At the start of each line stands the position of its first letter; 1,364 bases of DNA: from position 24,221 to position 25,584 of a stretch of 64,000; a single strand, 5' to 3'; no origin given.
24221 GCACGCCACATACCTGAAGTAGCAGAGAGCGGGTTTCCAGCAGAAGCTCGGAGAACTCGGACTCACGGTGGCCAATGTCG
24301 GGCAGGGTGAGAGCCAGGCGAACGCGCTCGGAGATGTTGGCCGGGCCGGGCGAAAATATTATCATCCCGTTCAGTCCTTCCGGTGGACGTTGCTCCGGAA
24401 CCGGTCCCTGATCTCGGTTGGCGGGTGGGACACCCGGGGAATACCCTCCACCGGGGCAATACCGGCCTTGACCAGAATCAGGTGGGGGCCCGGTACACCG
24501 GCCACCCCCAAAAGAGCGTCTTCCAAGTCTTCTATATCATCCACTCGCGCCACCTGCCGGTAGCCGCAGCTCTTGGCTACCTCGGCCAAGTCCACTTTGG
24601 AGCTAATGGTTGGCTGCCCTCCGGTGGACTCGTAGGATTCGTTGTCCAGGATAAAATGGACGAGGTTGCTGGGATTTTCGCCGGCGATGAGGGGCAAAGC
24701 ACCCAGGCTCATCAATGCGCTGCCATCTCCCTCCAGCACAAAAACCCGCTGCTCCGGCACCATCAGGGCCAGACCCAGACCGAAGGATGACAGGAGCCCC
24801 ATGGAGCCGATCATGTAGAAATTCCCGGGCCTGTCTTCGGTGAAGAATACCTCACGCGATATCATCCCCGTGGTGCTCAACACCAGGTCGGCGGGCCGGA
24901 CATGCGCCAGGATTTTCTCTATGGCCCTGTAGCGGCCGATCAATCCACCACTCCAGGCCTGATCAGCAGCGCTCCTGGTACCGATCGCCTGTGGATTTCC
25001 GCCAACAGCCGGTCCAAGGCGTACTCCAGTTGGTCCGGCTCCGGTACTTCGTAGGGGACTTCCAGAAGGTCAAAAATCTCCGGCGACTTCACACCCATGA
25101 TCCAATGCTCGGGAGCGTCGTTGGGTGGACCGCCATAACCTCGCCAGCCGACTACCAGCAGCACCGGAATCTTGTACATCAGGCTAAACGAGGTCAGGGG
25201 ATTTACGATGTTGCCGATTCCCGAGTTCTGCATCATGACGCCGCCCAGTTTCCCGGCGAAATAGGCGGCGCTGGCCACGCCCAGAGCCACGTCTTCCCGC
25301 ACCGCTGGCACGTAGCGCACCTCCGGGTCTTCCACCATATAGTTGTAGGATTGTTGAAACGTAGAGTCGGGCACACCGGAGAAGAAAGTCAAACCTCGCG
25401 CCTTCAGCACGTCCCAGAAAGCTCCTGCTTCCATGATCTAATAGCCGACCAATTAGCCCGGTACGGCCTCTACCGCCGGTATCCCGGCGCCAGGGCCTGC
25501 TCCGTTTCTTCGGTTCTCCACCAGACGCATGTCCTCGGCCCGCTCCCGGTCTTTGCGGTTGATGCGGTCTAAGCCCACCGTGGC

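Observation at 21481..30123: Phosphonate (2-AEP-type) biosynthetic operon sits between two IS1380-family copies, downstream of the IRR of the complete copy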

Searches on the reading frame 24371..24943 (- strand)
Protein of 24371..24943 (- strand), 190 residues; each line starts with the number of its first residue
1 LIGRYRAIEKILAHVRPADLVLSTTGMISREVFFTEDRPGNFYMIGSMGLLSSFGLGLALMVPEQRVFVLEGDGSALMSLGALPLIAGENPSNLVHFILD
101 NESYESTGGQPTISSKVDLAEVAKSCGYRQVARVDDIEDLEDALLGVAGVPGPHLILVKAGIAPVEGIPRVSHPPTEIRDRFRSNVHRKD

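Call 3: search_protein_families(library=pfam, proteins=[window:24371-24943:-], max_evalue=0.001)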
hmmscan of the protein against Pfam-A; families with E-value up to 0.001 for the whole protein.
window:24371-24943:- (190 aa): 1 family
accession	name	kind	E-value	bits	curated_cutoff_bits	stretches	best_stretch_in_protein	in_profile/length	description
PF02775.26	TPP_enzyme_C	-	9.2e-17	61.7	21.9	1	37-156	16-149/151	Thiamine pyrophosphate enzyme, C-terminal TPP binding domain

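Call 4: search_protein_families(library=ncbifam, proteins=[window:24371-24943:-], max_evalue=0.001)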
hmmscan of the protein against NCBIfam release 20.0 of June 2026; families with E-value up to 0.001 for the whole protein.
window:24371-24943:- (190 aa): 9 families
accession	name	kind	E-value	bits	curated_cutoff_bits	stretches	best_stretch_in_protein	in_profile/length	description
TIGR03297.1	Ppyr-DeCO2ase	equivalog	1.2e-57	195.5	312.5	1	2-184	171-358/360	phosphonopyruvate decarboxylase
TIGR03846.1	sulfopy_beta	equivalog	1e-48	165.6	221.5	1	4-186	1-181/182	sulfopyruvate decarboxylase subunit beta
NF004813.0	PRK06163.1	equivalog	1.7e-36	125.8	240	1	3-184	14-194/202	hypothetical protein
NF005760.0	PRK07586.1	equivalog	6.2e-08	32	363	1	46-105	385-443/514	acetolactate synthase large subunit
NF005485.1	PRK07092.1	equivalog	5.4e-06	25.5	493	1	11-158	356-516/523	benzoylformate decarboxylase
TIGR04377.1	myo_inos_iolD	equivalog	1.9e-05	23.6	715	0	8-106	397-499/616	3D-(3,5/4)-trihydroxycyclohexane-1,2-dione acylhydrolase (decyclizing)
NF005470.0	PRK07064.1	equivalog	2.3e-05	23.6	495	1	19-158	380-527/552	thiamine pyrophosphate-binding protein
NF009122.0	PRK12474.1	subfamily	0.00023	20.1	835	1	7-105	345-447/518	hypothetical protein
NF005712.0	PRK07524.1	subfamily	0.00072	18.1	500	0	7-160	364-529/536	5-guanidino-2-oxopentanoate decarboxylase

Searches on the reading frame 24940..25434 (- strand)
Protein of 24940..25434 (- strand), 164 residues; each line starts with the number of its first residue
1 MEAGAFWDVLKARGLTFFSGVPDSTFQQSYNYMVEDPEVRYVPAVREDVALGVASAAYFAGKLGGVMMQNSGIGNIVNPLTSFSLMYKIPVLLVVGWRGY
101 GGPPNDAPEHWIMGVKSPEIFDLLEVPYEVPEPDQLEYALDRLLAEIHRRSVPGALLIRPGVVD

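Call 3: search_protein_families(library=pfam, proteins=[window:24940-25434:-], max_evalue=0.001)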
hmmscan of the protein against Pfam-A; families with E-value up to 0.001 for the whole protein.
window:24940-25434:- (164 aa): 1 family
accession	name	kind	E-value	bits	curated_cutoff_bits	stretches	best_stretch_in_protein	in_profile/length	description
PF02776.23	TPP_enzyme_N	-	2e-10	40.9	26.8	1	5-101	6-103/119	Thiamine pyrophosphate enzyme, N-terminal TPP binding domain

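Call 4: search_protein_families(library=ncbifam, proteins=[window:24940-25434:-], max_evalue=0.001)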
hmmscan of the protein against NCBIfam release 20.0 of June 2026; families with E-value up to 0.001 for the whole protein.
window:24940-25434:- (164 aa): 3 families
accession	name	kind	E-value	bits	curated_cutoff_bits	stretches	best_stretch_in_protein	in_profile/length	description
TIGR03297.1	Ppyr-DeCO2ase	equivalog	1.4e-37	129.6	312.5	1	14-163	1-155/360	phosphonopyruvate decarboxylase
TIGR03845.1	sulfopyru_alph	equivalog_domain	2.2e-26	92.7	147.95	1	7-161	5-158/160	sulfopyruvate decarboxylase subunit alpha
NF005860.0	PRK07789.1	equivalog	0.00032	19.1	881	1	10-101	44-136/615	acetolactate synthase large subunit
